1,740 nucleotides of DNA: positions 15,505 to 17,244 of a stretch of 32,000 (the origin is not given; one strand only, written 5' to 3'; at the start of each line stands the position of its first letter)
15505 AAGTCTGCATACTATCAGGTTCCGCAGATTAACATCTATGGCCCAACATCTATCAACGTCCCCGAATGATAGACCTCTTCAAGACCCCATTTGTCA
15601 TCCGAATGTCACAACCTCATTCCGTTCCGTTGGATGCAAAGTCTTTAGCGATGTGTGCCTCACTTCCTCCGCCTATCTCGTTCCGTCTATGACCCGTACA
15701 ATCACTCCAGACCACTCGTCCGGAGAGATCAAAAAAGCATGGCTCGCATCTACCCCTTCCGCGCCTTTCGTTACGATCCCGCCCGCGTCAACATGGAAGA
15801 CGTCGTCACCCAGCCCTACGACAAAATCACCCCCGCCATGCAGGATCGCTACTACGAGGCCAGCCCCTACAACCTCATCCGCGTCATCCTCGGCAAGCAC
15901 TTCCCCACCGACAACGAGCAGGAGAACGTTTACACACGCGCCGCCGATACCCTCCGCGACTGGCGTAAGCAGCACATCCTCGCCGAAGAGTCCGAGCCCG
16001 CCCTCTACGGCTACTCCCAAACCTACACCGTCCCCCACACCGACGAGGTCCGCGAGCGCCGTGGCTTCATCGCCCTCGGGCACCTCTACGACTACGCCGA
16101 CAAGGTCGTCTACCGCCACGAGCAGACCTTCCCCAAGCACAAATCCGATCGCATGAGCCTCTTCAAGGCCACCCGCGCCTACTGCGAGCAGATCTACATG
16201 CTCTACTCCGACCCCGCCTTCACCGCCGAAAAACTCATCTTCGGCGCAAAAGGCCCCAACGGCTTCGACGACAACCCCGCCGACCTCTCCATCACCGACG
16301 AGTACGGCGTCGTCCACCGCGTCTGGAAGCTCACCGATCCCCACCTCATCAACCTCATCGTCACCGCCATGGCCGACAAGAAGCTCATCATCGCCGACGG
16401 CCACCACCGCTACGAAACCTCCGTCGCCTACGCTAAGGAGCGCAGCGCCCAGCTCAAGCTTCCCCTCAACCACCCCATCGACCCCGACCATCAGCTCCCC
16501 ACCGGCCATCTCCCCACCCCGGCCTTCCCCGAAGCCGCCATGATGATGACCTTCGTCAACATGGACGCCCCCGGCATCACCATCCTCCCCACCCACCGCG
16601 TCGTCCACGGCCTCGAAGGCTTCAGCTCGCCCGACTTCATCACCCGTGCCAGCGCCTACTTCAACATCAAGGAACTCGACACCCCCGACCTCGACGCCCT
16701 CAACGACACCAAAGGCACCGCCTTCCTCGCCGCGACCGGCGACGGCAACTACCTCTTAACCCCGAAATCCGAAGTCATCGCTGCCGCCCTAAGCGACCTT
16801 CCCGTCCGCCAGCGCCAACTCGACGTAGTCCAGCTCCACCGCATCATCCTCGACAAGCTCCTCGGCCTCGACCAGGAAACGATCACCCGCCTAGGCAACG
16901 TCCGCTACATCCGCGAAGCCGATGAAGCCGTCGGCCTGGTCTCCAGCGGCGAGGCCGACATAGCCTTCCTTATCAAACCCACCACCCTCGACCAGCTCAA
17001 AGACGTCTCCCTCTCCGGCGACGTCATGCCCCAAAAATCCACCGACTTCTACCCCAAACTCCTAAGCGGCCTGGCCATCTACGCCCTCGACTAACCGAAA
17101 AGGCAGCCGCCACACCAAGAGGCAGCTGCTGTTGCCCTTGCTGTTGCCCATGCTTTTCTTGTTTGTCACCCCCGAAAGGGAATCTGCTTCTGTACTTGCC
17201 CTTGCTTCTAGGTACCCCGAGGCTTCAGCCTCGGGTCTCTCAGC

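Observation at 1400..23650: Mirror-image codon usage: the + strand is C/A-rich at synonymous sites whichever way genes point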

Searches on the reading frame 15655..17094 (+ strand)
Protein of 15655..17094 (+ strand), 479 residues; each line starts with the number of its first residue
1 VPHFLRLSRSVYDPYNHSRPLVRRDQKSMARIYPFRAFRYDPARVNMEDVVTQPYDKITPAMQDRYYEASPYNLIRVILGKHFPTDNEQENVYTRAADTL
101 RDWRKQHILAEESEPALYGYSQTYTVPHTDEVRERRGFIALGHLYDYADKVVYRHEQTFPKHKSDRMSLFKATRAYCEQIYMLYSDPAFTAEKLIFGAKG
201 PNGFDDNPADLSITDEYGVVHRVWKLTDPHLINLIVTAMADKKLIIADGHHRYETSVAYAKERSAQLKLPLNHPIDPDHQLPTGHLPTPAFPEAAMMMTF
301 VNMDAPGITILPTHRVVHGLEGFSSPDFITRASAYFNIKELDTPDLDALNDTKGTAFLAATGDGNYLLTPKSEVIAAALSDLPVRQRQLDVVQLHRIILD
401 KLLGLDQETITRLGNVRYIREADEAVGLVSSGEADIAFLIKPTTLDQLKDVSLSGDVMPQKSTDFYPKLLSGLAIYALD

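Call 5: search_protein_families(library=pfam, proteins=[window:15655-17094:+])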
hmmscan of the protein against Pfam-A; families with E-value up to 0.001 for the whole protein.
window:15655-17094:+ (479 aa): 1 family
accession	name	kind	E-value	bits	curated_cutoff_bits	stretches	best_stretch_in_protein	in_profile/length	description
PF06245.16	DUF1015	-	1.8e-81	274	25.8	1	32-391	1-324/325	Protein of unknown function (DUF1015)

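Call 9: find_related_loci(query=window:15739-17094:+, collection=genome_contigs, flank=10000)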
Query window:15739-17094:+ (451 aa) in genome_contigs; peptide patterns used: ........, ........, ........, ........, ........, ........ (x = any residue, [..] = any of these).
600 stretches matched a pattern (row limit reached: there are more); 592 encode a relative of the query (tblastn E <= 1e-3); the best 80 are kept; 80 distinct loci.
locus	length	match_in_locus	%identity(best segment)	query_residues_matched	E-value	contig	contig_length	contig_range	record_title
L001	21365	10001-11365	84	1-451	0e+0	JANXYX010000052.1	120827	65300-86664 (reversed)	MAG: Granulicella sp. isolate GL140_4_metabat_128 GL140_4_k141_1832220, whole genome shotgun sequence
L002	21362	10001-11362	82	1-451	0e+0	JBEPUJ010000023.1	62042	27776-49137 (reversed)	MAG: Terriglobales bacterium isolate 22E.maxbin.012 NODE_408_length_62042_cov_21.783777, whole genome shotgun sequence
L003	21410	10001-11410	81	1-451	0e+0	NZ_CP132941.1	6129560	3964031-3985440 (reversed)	Tunturiibacter psychrotolerans strain X4BP1 chromosome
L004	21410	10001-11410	81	1-451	0e+0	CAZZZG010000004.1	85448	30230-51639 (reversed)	MAG: uncultured Edaphobacter sp. isolate Brown_AC.bin.1 genome assembly, contig: NODE_4_length_85448_cov_7.551450, whole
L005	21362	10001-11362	82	1-451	0e+0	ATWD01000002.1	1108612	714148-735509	Acidobacteriaceae bacterium TAA 166 H979DRAFT_scaffold_1.2_C, whole genome shotgun sequence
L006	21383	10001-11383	79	1-451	0e+0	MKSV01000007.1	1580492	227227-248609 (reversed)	MAG: Acidobacteriales bacterium 59-55 SCNpilot_cont_750_bf_scaffold_4, whole genome shotgun sequence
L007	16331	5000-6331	80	1-451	0e+0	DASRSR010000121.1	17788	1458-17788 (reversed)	MAG TPA_asm: Edaphobacter sp. isolate SMAG_U6103 k141_79348, whole genome shotgun sequence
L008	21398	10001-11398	78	1-451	0e+0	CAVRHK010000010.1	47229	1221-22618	MAG: uncultured Acidobacteriaceae bacterium isolate MFD05513.bin.3.315 genome assembly, contig: contig_23903, whole geno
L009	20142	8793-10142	79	1-451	0e+0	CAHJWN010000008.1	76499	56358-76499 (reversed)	Acidobacteriaceae bacterium isolate Lichen_MAGs_cladonia7 genome assembly, contig: NODE_41_length_76499_cov_6.632920, wh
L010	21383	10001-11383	79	1-451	0e+0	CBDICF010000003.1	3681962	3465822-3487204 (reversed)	MAG: Edaphobacter sp. isolate f5bdf8a6-5577-4ec4-b240-aa7850c67411 genome assembly, contig: contig_3, whole genome shotg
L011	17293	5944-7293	78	1-451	0e+0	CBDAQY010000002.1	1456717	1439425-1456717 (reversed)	MAG: Acidobacteriaceae bacterium isolate 6078a82e-fe36-409c-81c6-992f968fd237 genome assembly, contig: contig_2, whole g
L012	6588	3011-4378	78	1-451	0e+0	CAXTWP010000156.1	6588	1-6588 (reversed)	MAG TPA_asm: uncultured Acidobacteriaceae bacterium isolate public_SRR14722082_metawrap_bin.1 genome assembly, contig: p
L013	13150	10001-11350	78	1-451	0e+0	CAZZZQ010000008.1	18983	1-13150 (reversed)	MAG: uncultured Sphingomonas sp. isolate Green_AP.bin.7 genome assembly, contig: NODE_596_length_18983_cov_4.426828, who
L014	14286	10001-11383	74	1-451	0e+0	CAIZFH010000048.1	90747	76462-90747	MAG: uncultured Granulicella sp. isolate AlinenLipids_bin-5984 genome assembly, contig: bin-5984:048/319, whole genome s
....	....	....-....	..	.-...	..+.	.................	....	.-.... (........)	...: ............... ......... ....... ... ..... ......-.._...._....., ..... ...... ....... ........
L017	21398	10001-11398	74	1-451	0e+0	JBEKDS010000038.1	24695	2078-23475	MAG: Acidobacteriaceae bacterium isolate SPRUCE 189 SPRUCE_189_38, whole genome shotgun sequence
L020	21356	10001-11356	72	1-451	0e+0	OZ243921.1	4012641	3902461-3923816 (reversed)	MAG: uncultured Granulicella sp. isolate 3aa44edd-b56f-4540-8c9f-3bae12d18822 genome assembly, chromosome: 1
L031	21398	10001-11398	64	1-451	0e+0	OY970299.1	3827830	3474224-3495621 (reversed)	MAG: uncultured Verrucomicrobiae bacterium isolate MFD09603.bin.1.43 genome assembly, chromosome: 1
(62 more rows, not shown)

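Call 25: find_related_loci(query=window:15739-17094:+, collection=metagenome_contigs, flank=10000)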
Query window:15739-17094:+ (451 aa) in metagenome_contigs; peptide patterns used: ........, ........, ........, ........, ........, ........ (x = any residue, [..] = any of these).
600 stretches matched a pattern (row limit reached: there are more); 584 encode a relative of the query (tblastn E <= 1e-3); the best 80 are kept; 80 distinct loci.
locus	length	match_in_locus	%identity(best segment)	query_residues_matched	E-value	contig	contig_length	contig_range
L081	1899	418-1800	81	1-451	0e+0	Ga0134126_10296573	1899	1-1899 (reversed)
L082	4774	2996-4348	82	1-451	0e+0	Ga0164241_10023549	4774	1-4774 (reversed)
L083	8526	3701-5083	81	1-451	0e+0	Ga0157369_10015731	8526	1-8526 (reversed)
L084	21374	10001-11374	81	1-451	0e+0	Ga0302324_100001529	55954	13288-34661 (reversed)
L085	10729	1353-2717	79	1-451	0e+0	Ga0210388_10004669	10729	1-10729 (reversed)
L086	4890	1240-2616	77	1-450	0e+0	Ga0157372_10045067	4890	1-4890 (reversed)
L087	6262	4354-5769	76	1-451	0e+0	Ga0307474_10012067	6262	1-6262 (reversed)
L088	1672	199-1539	78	1-451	0e+0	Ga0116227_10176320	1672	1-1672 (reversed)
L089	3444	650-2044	75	1-451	0e+0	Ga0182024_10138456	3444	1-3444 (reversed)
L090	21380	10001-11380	76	1-451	0e+0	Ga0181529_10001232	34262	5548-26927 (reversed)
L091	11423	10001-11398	76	1-451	0e+0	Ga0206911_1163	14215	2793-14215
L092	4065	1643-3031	76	1-451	0e+0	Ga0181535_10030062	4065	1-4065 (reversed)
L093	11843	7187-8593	75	1-451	0e+0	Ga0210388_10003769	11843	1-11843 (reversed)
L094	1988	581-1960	75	1-451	0e+0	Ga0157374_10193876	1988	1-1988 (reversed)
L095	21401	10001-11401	73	1-451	0e+0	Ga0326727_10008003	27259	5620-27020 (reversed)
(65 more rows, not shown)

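Call 32: search_protein_families(library=pfam, proteins=[L017:13771-14268:+, L017:14323-15672:+, L031:6373-7752:+, L031:7902-9095:+, L031:11884-12507:+, L031:12504-13313:-, L010:11557-12546:-, L010:12916-14754:-, L020:15182-16504:-, L020:16751-19156:-])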
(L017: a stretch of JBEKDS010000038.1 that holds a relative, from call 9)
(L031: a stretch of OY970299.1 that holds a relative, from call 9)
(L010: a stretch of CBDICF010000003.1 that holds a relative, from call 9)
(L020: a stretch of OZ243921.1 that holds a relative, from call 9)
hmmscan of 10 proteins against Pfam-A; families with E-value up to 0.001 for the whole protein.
L017:13771-14268:+ (165 aa): 1 family
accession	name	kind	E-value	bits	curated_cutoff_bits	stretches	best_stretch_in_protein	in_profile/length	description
PF01878.24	EVE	-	4.6e-26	92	23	1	42-163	3-143/145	EVE domain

L017:14323-15672:+ (449 aa): 2 families
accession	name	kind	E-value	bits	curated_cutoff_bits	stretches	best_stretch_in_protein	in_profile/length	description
PF00990.26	GGDEF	-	1.2e-39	136.1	23.8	1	248-399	3-160/161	Diguanylate cyclase, GGDEF domain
PF22335.1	Cas10-Cmr2_palm2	-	0.00056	20.5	27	0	325-399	58-130/133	Cas10/Cmr2, second palm domain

L031:6373-7752:+ (459 aa): 1 family
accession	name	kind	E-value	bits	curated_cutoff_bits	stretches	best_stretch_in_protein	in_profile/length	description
PF03030.21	H_PPase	-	8.4e-153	510.8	29.7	1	1-454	272-645/645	Inorganic H+ pyrophosphatase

L031:7902-9095:+ (397 aa): 3 families
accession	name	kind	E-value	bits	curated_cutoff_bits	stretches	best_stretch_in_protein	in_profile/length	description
PF15902.12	Sortilin-Vps10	-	3e-14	53.1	33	1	210-333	4-114/446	Sortilin, neurotensin receptor 3,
PF02012.26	BNR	-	8.5e-10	37.6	27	0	91-101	1-11/12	BNR/Asp-box repeat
PF13810.12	DUF4185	-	0.0002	21.1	39.5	0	348-384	110-145/309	Domain of unknown function (DUF4185)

L031:11884-12507:+ (207 aa): 1 family
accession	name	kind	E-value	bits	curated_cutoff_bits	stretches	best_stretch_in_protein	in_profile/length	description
PF13302.13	Acetyltransf_3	-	3.4e-15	57.4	25.4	1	13-165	2-138/138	Acetyltransferase (GNAT) domain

L031:12504-13313:- (269 aa): 1 family
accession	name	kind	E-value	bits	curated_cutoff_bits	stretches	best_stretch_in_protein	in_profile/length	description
PF05690.20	ThiG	-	2.5e-107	358.3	23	1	19-263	2-247/247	Thiazole biosynthesis protein ThiG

L010:11557-12546:- (329 aa): 7 families
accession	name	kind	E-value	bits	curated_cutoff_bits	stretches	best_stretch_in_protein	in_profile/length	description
PF01370.27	Epimerase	-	5.3e-40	137.8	20.9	1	9-252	2-240/240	NAD dependent epimerase/dehydratase family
PF16363.11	GDP_Man_Dehyd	-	1e-29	104.5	27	1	10-315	2-332/332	GDP-mannose 4,6 dehydratase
PF01073.25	3Beta_HSD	-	5e-17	62.3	22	1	9-186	1-185/280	3-beta hydroxysteroid dehydrogenase/isomerase family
PF13460.12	NAD_binding_10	-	1.1e-09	38.9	27.2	1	12-131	1-108/184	NAD(P)H-binding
PF07993.18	NAD_binding_4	-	4.7e-09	36.2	20.1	1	50-184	69-209/258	Male sterility protein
PF05368.20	NmrA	-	1.6e-07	31.7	27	1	7-135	4-121/298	NmrA-like family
PF02719.21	Polysacc_synt_2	-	0.00081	19.1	20.2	0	9-120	2-127/293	Polysaccharide biosynthesis protein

L010:12916-14754:- (612 aa): 1 family
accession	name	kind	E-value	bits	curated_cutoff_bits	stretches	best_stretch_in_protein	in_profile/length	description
PF00924.24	MS_channel_2nd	-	3.5e-08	33.9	20.2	1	419-459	3-43/68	Mechanosensitive ion channel, beta-domain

L020:15182-16504:- (440 aa): 1 family
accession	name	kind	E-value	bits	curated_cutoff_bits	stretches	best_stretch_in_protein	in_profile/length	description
PF04551.19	GcpE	-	3.6e-110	368.6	32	1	25-409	3-341/343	GcpE protein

L020:16751-19156:- (801 aa): 3 families
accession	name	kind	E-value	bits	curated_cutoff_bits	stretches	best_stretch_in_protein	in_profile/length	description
PF01276.26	OKR_DC_1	-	1.9e-141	472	27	1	145-598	1-416/417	Orn/Lys/Arg decarboxylase, major domain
PF03711.20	OKR_DC_1_C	-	5.1e-44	150.2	24.2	1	624-753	1-130/132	Orn/Lys/Arg decarboxylase, C-terminal domain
PF03709.21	OKR_DC_1_N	-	1.4e-23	83.7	29.3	1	21-139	2-111/111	Orn/Lys/Arg decarboxylase, N-terminal domain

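Call 69: search_protein_families(library=ncbifam, proteins=[window:15739-17094:+], max_evalue=0.00001)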
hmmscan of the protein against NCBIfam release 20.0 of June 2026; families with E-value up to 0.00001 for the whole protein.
window:15739-17094:+ (451 aa): 0 families

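Call 70: find_homologous_proteins(query=window:15739-17094:+, max_evalue=1e-120)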
Query window:15739-17094:+ (451 aa): 6123 proteins with E <= 1e-120 among 8000 candidates; the best 120 are listed.
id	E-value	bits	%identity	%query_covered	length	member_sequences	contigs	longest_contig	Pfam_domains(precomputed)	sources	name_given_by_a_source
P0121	2.5e-288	974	94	100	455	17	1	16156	PF06245.17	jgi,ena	jgi:uncharacterized protein (DUF1015 family)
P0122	2.5e-287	971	94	100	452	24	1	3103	PF06245.17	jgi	jgi:uncharacterized protein (DUF1015 family)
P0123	8.1e-278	939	92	100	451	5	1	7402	PF06245.17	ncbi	-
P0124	1.1e-276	935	91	100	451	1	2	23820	PF06245.17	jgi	jgi:uncharacterized protein (DUF1015 family)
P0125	3.0e-273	924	91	100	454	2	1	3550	PF06245.17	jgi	jgi:uncharacterized protein (DUF1015 family)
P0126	1.8e-269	912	88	100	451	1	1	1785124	PF06245.17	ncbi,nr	ncbi:MAG: DUF1015 domain-containing protein [Acidobacteria bacterium]|nr:DUF1015 domain-containing p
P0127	1.7e-268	908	89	100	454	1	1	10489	PF06245.17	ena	-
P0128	1.9e-267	905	89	100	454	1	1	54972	PF06245.17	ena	-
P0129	3.7e-267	904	87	100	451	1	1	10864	PF06245.17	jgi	jgi:uncharacterized protein (DUF1015 family)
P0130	1.3e-266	902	88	100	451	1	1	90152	PF06245.17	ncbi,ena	-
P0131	1.8e-266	902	87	100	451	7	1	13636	PF06245.17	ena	-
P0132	2.9e-265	898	85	100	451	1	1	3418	PF06245.17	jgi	jgi:uncharacterized protein (DUF1015 family)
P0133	4.5e-265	897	86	100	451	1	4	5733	PF06245.17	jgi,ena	-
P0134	1.6e-264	895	86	100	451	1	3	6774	PF06245.17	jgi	jgi:uncharacterized protein (DUF1015 family)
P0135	2.7e-264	895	86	100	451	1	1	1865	PF06245.17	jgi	-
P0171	2.8e-254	862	84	100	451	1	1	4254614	PF06245.17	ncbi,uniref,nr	ncbi:DUF1015 domain-containing protein [Edaphobacter albus]|uniref:DUF1015 domain-containing protein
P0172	3.2e-254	861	83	100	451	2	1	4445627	PF06245.17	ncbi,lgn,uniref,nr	ncbi:DUF1015 domain-containing protein [Edaphobacter flagellatus]|uniref:DUF1015 domain-containing p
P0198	4.4e-250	848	82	100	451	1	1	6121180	PF06245.17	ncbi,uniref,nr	ncbi:DUF1015 domain-containing protein [Edaphobacter modestus]|uniref:Uncharacterized protein (DUF10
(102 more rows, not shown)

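Call 71: find_encoding_contigs(protein=P0171, flank=10000, max_places=1)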
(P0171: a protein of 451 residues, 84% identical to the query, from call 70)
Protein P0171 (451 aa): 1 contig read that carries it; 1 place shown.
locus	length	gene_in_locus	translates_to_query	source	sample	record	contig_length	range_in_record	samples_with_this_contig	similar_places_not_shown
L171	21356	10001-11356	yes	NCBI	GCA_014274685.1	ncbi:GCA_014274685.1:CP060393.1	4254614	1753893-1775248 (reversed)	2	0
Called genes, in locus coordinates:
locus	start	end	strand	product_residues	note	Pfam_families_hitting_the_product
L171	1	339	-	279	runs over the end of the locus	PF01503:PRA-PH (faint), PF03819:MazG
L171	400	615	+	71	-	PF11755:DUF3311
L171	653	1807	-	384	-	PF02771:Acyl-CoA_dh_N, PF02770:Acyl-CoA_dh_M, PF00441:Acyl-CoA_dh_1, PF08028:Acyl-CoA_dh_2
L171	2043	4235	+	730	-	PF13598:DUF4139 (weak)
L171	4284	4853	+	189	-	-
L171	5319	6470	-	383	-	PF01053:Cys_Met_Meta_PP, PF01212:Beta_elim_lyase (faint)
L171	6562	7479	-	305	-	PF00291:PALP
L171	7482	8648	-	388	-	PF05762:VWA_CoxE (faint), PF00092:VWA, PF13519:VWA_2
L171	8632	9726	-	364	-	PF13519:VWA_2, PF13768:VWA_3 (faint)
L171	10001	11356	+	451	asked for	PF06245:DUF1015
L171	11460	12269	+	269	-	PF01520:Amidase_3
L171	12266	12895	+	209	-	PF10646:Germane (weak)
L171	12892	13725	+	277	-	PF01177:Asp_Glu_race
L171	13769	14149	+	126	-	PF01878:EVE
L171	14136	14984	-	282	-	PF00800:PDT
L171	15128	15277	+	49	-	PF18919:DUF5670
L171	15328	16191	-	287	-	PF01040:UbiA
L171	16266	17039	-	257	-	PF04972:BON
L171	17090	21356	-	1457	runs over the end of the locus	PF05359:DUF748, PF04357:TamB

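Call 72: find_encoding_contigs(protein=P0172, flank=10000, max_places=1)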
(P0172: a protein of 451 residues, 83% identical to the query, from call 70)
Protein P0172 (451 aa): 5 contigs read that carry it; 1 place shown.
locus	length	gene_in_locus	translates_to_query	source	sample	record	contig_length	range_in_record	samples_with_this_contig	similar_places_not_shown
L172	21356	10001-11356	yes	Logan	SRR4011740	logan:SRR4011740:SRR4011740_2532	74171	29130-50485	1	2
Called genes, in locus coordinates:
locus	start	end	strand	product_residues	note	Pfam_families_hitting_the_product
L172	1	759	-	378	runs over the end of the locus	PF00465:Fe-ADH (weak), PF13685:Fe-ADH_2, PF01761:DHQ_synthase, PF24621:DHQS_C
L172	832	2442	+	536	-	PF00890:FAD_binding_2, PF01266:DAO, PF07992:Pyr_redox_2 (faint), PF02910:Succ_DH_flav_C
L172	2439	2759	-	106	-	-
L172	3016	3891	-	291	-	PF03741:TerC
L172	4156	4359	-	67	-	-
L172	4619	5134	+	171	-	-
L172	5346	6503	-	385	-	PF01053:Cys_Met_Meta_PP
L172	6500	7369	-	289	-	PF00291:PALP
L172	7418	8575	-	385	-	PF00092:VWA, PF13519:VWA_2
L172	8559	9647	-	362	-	PF13519:VWA_2, PF13768:VWA_3 (weak)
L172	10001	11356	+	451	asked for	PF06245:DUF1015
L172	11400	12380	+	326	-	PF01520:Amidase_3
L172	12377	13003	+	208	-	PF10646:Germane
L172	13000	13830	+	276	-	PF01177:Asp_Glu_race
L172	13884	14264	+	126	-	PF01878:EVE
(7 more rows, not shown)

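Call 73: find_encoding_contigs(protein=P0198, flank=10000, max_places=1)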
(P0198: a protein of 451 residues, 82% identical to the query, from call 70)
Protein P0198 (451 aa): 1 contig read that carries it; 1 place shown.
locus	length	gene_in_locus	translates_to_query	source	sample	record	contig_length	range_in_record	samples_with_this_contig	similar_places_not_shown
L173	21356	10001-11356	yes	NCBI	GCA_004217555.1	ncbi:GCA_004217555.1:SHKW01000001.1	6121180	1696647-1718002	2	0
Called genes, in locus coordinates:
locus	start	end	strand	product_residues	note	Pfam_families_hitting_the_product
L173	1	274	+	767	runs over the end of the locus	PF00069:Pkinase, PF07714:PK_Tyr_Ser-Thr, PF03109:ABC1 (weak), PF12895:ANAPC3 (faint), PF14531:Kinase-like (weak), PF13428:TPR_14 (faint), PF13371:TPR_9 (weak), PF13432:TPR_16 (weak), +9 more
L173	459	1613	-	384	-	PF02771:Acyl-CoA_dh_N, PF02770:Acyl-CoA_dh_M, PF00441:Acyl-CoA_dh_1, PF08028:Acyl-CoA_dh_2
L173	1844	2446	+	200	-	PF06863:DUF1254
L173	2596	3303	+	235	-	PF06742:DUF1214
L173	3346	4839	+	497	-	PF06863:DUF1254, PF06742:DUF1214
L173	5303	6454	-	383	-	PF01053:Cys_Met_Meta_PP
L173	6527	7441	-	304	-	PF00291:PALP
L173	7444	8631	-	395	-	PF00092:VWA, PF13519:VWA_2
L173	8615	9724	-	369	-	PF13519:VWA_2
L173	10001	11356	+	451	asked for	PF06245:DUF1015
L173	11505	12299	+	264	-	PF01520:Amidase_3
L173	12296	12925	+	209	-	PF10646:Germane (weak)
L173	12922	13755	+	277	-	PF01177:Asp_Glu_race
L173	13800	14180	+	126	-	PF01878:EVE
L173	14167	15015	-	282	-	PF00800:PDT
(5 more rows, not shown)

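Call 76: find_homologous_proteins(query=L171:17093-21355:-, max_evalue=1e-200)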
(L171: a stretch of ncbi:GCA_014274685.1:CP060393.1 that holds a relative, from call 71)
Query L171:17093-21355:- (1421 aa): 1254 proteins with E <= 1e-200 among 8000 candidates; the best 120 are listed.
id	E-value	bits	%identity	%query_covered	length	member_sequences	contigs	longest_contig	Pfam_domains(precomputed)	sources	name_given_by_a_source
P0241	0.0e+0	3145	100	100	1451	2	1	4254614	PF05359.17,PF04357.20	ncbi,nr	ncbi:translocation/assembly module TamB [Edaphobacter sp. 4G125]|nr:translocation/assembly module Ta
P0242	0.0e+0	2908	92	100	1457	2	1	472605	PF13116.12,PF05359.17,PF04357.20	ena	-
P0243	0.0e+0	2494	77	100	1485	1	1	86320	PF13116.12,PF05359.17,PF05170.21,PF04357.20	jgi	jgi:translocation and assembly module TamB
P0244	0.0e+0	2481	76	100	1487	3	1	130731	PF13116.12,PF05359.17,PF04357.20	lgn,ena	-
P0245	0.0e+0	2468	76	100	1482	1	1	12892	PF13116.12,PF05359.17,PF04357.20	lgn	-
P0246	0.0e+0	2450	76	100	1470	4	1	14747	PF13116.12,PF04357.20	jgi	-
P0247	0.0e+0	2446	76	100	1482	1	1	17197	PF05359.17,PF04357.20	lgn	-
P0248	0.0e+0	2428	74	100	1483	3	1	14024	PF13116.12,PF05359.17,PF04357.20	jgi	jgi:translocation and assembly module TamB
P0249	0.0e+0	2425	75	100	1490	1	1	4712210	PF13116.12,PF05359.17,PF04357.20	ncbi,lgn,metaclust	metaclust:status=active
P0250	0.0e+0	2424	75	100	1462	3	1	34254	PF05359.17,PF04357.20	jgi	-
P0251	0.0e+0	2423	75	100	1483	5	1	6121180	PF13116.12,PF05359.17,PF05170.21,PF04357.20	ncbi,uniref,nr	ncbi:translocation/assembly module TamB domain-containing protein [Edaphobacter modestus]|uniref:tra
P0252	0.0e+0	2419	74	100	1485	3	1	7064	PF13116.12,PF05359.17,PF05170.21,PF04357.20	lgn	-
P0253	0.0e+0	2414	74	100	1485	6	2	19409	PF13116.12,PF05359.17,PF04357.20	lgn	-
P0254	0.0e+0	2414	74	100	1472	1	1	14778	PF13116.12,PF05359.17,PF04357.20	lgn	-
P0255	0.0e+0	2408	74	100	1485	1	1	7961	PF13116.12,PF05359.17,PF04357.20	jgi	jgi:translocation and assembly module TamB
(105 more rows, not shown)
